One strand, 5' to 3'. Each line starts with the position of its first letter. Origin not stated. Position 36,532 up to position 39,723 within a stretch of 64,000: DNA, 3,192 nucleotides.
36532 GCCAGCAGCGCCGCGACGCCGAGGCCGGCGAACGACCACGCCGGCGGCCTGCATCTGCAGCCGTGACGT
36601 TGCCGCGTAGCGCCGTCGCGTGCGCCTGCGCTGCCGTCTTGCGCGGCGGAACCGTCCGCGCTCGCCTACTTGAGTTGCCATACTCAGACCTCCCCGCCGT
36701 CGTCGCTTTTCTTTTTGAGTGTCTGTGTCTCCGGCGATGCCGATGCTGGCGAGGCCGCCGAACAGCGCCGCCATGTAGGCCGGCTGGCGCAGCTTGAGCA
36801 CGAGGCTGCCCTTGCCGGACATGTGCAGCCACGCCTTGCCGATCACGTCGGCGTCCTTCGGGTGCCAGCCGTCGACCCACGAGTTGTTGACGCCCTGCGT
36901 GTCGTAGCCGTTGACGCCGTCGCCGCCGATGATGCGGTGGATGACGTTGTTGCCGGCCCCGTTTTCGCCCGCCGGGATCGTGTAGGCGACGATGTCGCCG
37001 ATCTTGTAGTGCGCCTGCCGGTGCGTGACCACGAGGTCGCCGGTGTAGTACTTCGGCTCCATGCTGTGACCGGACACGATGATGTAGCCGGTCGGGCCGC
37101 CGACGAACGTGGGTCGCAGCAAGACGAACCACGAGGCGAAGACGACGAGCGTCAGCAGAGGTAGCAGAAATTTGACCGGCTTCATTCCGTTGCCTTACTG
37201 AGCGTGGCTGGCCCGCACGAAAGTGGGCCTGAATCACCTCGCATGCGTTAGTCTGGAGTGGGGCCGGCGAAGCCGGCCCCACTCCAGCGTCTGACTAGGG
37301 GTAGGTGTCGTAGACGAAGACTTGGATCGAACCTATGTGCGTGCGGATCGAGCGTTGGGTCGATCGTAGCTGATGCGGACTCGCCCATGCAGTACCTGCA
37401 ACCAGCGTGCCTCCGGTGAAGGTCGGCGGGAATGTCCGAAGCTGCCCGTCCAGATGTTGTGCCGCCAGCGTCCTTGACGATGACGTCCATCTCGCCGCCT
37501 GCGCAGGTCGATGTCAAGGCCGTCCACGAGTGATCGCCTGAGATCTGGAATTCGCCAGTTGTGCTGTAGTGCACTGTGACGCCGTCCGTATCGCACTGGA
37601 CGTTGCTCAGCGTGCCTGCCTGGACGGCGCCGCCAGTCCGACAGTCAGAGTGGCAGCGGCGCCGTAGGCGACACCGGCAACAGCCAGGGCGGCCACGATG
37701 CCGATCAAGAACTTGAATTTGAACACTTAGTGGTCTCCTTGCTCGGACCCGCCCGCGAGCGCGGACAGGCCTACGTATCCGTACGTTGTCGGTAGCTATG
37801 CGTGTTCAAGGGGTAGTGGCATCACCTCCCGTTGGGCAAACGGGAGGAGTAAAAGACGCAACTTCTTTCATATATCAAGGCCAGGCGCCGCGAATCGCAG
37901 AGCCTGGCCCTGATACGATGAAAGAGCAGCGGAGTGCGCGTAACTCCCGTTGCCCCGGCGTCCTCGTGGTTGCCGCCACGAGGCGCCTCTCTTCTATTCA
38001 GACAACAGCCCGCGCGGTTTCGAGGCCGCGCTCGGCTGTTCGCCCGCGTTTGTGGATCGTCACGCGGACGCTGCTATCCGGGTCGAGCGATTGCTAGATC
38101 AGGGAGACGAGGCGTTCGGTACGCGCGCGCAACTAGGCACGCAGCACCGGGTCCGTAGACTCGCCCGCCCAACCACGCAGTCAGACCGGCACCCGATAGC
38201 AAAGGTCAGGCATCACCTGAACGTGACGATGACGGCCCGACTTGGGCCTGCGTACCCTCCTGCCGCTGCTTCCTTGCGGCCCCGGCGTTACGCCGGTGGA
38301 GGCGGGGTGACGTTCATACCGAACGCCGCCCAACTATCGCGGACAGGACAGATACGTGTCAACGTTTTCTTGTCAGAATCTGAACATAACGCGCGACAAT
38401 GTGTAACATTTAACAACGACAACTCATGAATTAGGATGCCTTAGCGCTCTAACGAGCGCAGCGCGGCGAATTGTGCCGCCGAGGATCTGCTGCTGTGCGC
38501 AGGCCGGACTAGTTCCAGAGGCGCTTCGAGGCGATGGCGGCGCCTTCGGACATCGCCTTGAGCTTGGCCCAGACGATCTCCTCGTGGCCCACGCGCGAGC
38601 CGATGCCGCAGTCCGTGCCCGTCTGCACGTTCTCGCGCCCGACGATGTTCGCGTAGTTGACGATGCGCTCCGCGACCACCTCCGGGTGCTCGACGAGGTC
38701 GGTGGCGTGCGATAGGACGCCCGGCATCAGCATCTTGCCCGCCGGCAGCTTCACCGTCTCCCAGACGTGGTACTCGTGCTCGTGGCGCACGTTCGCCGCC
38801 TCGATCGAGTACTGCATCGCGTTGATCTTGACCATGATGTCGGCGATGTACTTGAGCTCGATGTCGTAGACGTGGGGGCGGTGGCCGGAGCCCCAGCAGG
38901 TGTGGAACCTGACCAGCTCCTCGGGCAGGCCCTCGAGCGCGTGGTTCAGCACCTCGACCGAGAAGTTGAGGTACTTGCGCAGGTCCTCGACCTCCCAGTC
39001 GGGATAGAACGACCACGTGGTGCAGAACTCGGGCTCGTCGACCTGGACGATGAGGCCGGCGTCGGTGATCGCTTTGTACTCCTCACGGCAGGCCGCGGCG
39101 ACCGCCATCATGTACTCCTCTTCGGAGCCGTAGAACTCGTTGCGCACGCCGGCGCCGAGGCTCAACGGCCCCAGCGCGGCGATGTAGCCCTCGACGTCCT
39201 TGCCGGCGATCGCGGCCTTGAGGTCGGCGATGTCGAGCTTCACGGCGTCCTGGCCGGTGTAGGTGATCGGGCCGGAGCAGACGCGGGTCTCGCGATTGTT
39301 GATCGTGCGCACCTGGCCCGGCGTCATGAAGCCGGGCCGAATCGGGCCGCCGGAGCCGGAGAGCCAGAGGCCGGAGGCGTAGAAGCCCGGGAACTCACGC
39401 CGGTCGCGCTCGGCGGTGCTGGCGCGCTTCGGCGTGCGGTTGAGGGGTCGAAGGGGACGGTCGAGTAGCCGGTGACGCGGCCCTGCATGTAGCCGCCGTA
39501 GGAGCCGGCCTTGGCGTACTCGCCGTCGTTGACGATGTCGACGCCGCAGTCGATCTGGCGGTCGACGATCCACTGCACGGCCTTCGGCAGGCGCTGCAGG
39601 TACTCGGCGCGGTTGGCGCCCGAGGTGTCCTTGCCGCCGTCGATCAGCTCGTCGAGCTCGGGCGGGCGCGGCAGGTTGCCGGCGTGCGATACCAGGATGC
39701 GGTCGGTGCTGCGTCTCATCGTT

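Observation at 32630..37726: SipW-type signal peptidase operon with unrecognisable cargo: candidate undescribed secreted fibre/matrix system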

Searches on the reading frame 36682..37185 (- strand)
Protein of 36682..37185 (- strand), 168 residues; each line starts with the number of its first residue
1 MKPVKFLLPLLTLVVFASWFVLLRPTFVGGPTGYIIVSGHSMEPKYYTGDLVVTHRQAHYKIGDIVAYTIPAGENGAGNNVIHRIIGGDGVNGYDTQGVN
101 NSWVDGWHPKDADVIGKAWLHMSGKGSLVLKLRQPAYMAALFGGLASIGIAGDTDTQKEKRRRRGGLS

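Call 6: search_protein_families(library=pfam, max_evalue=0.1, proteins=[window:36682-37185:-])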
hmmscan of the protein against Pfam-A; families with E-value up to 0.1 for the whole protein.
seq(168 aa): 3 families
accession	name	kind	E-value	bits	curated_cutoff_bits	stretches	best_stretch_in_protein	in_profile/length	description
PF00717.28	Peptidase_S24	-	3.9e-06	27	23.3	1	29-70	32-73/116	Peptidase S24-like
PF10502.14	Peptidase_S26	-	3.8e-05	24.1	22.9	1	12-90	6-82/168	Signal peptidase, peptidase S26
PF16529.11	Ge1_WD40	-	0.086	12.2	29.5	0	41-78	14-46/329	WD40 region of Ge1, enhancer of mRNA-decapping protein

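Call 7: search_protein_families(library=ncbifam, max_evalue=0.1, proteins=[window:36682-37185:-])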
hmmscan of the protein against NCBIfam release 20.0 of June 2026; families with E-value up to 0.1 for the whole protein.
seq(168 aa): 3 families
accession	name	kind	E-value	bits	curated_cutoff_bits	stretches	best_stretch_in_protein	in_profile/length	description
TIGR02228.1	sigpep_I_arch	equivalog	3.3e-16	59.5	51.85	1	10-122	10-123/158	signal peptidase I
TIGR02227.1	sigpep_I_bact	equivalog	2.5e-07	30.7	47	1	13-90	4-79/162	signal peptidase I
NF046067.1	SigPepSipWBacil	equivalog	0.0015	18.1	190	1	36-106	43-113/189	signal peptidase I SipW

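Call 8: find_related_loci(query=window:36682-37185:-, collection=genome_contigs, flank=10000)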
Query seq(168 aa) (168 aa) in genome_contigs; peptide patterns used: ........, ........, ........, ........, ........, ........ (x = any residue, [..] = any of these).
98 stretches matched a pattern, but none encodes a relative of the query by tblastn (E <= 1e-3).

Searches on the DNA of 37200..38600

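Call 60: search_rna_families(source=window, start=37200, end=38600, threshold=evalue, max_evalue=1)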
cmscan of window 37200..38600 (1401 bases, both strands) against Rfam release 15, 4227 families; matches with E-value up to 1: 5.
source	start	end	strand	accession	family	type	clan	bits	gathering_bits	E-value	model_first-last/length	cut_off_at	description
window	37867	37922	-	RF03728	MIR1511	Gene; miRNA;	-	24.4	100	0.072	1-85/85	no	MIR1511 microRNA precursor family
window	37253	37287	+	RF00974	mir-607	Gene; miRNA;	-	23.9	94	0.13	1-91/91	no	mir-607 microRNA precursor family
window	37249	37298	-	RF00765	mir-337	Gene; miRNA;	-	20.9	80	0.18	1-93/93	no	mir-337 microRNA precursor family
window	37864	37925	+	RF03511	mir-5444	Gene; miRNA;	-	19.8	90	0.73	1-89/89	no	mir-5444 microRNA precursor family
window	37879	38055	-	RF01670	P17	Gene; sRNA;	-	18.8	45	0.045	1-282/282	no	Pseudomonas sRNA P17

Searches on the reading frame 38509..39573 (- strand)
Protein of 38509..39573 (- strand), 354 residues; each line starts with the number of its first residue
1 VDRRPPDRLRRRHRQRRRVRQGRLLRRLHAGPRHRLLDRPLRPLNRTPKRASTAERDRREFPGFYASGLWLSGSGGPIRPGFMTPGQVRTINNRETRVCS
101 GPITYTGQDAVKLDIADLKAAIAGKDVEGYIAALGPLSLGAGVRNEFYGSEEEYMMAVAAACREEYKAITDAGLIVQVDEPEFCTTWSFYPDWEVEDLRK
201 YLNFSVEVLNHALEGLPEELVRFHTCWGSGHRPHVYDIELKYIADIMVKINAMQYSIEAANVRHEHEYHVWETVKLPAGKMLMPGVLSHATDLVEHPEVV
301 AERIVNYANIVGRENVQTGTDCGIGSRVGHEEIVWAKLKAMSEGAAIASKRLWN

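Call 87: search_protein_families(library=pfam, max_evalue=1, proteins=[window:38509-39573:-])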
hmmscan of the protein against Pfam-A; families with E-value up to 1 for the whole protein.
window:38509-39573:- (354 aa): 2 families
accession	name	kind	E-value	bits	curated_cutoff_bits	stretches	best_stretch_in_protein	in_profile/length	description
PF01717.24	Meth_synt_2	-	1.8e-09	37.8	21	1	149-345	143-322/324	Cobalamin-independent synthase, Catalytic domain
PF02171.23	Piwi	-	0.015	15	28.9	1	197-277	127-209/302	Piwi domain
